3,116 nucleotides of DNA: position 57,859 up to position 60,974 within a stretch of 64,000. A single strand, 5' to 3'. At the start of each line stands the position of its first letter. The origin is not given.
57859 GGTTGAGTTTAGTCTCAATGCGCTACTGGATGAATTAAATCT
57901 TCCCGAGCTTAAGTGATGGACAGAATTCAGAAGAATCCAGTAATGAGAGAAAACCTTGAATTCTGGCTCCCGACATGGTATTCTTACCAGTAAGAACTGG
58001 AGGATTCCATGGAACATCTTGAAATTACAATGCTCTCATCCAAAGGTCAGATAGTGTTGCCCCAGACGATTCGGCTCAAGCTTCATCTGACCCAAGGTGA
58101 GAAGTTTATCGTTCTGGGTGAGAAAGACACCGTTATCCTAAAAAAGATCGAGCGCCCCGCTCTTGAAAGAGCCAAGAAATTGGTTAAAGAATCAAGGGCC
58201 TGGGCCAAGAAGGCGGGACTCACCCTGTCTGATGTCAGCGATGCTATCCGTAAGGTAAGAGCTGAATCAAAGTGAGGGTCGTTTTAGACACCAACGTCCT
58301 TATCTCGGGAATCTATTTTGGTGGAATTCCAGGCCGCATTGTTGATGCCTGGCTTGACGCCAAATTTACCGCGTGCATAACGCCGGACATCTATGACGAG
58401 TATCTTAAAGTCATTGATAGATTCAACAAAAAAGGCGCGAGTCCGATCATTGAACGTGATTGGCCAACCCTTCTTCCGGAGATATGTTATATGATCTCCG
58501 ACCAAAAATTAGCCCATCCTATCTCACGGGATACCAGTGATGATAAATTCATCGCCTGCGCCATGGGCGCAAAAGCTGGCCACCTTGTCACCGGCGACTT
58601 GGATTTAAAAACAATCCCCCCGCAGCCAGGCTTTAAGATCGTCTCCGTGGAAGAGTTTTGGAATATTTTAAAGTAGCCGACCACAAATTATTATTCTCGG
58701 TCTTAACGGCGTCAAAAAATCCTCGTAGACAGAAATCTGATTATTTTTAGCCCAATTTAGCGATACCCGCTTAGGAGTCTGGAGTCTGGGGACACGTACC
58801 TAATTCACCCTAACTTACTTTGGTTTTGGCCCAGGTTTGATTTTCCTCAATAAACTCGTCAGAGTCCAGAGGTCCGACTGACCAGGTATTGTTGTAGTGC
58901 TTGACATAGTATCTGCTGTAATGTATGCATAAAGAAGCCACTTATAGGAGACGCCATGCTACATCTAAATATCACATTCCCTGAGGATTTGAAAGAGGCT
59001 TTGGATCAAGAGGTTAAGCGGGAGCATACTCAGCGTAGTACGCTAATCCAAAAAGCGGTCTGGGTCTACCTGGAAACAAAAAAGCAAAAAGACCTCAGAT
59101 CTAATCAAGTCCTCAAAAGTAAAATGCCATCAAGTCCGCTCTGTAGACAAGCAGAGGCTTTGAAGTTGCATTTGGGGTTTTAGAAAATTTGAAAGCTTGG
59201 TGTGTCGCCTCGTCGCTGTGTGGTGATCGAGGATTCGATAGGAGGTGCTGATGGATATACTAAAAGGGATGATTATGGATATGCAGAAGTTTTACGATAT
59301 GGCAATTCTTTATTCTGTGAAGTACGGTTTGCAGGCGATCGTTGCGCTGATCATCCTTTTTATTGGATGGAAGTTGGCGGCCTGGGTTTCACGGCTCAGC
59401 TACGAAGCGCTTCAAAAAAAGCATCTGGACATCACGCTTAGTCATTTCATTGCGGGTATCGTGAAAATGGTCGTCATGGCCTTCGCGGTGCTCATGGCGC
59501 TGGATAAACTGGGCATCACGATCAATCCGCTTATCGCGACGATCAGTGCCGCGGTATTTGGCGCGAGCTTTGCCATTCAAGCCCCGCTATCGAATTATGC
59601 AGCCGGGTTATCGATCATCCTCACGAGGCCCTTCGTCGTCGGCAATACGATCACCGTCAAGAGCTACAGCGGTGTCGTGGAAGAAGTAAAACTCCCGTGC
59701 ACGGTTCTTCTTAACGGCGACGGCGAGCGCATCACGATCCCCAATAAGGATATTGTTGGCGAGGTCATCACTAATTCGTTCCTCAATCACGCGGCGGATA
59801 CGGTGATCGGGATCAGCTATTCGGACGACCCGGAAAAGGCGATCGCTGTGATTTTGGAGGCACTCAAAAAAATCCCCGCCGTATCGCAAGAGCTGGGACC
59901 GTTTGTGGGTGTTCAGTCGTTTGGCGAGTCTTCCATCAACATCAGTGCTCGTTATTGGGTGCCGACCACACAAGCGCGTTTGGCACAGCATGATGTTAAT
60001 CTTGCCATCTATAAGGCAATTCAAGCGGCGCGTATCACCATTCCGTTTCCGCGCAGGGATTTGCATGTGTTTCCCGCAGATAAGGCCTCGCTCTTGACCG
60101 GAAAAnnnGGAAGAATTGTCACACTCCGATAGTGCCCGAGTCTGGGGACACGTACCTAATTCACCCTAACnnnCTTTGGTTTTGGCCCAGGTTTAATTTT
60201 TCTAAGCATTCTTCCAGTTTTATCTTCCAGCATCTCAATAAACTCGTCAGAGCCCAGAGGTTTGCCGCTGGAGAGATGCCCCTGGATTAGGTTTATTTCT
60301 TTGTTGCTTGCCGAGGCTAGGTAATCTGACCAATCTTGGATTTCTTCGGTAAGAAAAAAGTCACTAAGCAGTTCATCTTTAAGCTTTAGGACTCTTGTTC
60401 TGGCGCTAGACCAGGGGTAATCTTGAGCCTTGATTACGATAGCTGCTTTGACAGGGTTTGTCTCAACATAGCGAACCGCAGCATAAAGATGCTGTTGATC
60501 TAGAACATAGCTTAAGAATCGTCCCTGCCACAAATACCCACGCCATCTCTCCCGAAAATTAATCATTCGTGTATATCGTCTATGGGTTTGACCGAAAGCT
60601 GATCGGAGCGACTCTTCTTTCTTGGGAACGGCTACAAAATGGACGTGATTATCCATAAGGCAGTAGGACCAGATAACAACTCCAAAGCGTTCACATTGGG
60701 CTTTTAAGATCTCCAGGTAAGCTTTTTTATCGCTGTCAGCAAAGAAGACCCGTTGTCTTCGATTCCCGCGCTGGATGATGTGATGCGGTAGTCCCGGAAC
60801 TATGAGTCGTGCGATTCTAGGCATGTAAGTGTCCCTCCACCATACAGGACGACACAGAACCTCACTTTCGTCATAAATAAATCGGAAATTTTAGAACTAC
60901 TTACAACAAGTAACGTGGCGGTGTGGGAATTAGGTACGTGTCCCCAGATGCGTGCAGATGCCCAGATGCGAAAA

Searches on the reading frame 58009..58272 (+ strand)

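Call 3: search_protein_families(library=pfam, proteins=[window:58009-58272:+], max_evalue=1)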
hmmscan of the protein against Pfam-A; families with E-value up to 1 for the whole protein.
window:58009-58272:+ (88 aa): 1 family
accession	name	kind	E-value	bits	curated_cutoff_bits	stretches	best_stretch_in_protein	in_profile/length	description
PF04014.23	MazE_antitoxin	-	6.4e-06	26.5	24.7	1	9-49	4-45/48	Antidote-toxin recognition MazE, bacterial antitoxin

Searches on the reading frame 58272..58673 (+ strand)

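Call 3: search_protein_families(library=pfam, proteins=[window:58272-58673:+], max_evalue=1)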
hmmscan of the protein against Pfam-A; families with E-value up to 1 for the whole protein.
window:58272-58673:+ (134 aa): 2 families
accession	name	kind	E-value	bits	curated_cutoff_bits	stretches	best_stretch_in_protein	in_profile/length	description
PF13470.12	PIN_3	-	1.2e-18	68.4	27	1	2-110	1-114/115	PIN domain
PF01850.27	PIN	-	0.00012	23.2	23.6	1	3-112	1-114/120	PIN domain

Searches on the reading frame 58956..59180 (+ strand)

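Call 59: search_protein_families(library=pfam, proteins=[window:58956-59180:+], max_evalue=0.001)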
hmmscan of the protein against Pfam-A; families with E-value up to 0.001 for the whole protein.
window:58956-59180:+ (75 aa): 2 families
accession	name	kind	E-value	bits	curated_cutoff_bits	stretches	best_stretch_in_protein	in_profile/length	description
PF07878.17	RHH_5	-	0.00021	21.4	26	1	5-42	5-42/43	CopG-like RHH_1 or ribbon-helix-helix domain, RHH_5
PF15919.11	HicB_lk_antitox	-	0.00076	20.1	27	0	3-34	91-122/123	HicB_like antitoxin of bacterial toxin-antitoxin system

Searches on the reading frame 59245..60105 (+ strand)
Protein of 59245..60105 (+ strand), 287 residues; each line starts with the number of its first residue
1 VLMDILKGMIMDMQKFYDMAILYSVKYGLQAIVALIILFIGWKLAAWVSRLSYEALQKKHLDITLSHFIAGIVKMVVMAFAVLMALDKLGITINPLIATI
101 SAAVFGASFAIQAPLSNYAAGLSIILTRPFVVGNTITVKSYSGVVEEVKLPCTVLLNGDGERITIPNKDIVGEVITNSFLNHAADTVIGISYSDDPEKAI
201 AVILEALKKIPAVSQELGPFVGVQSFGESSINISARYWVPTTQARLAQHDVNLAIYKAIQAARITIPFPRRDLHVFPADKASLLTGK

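Call 59: search_protein_families(library=pfam, proteins=[window:59245-60105:+], max_evalue=0.001)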
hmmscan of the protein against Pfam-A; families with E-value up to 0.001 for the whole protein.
window:59245-60105:+ (287 aa): 3 families
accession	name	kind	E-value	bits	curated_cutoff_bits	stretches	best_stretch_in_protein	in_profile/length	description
PF00924.24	MS_channel_2nd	-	3.2e-14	53.2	20.2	1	115-177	3-65/68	Mechanosensitive ion channel, beta-domain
PF21082.3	MS_channel_3rd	-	1.1e-11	45.4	21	1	185-265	2-87/88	Mechanosensitive ion channel MscS, C-terminal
PF05552.17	MS_channel_1st_1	-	2.2e-05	24.7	22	1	27-63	13-49/50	Mechanosensitive ion channel, conserved TM helix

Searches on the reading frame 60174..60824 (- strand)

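Call 59: search_protein_families(library=pfam, proteins=[window:60174-60824:-], max_evalue=0.001)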
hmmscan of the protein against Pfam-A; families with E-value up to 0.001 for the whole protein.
window:60174-60824:- (217 aa): 1 family
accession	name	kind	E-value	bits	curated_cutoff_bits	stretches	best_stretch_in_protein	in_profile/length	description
PF01797.21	Y1_Tnp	-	5.7e-14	52.7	23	1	12-122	5-120/121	Transposase IS200 like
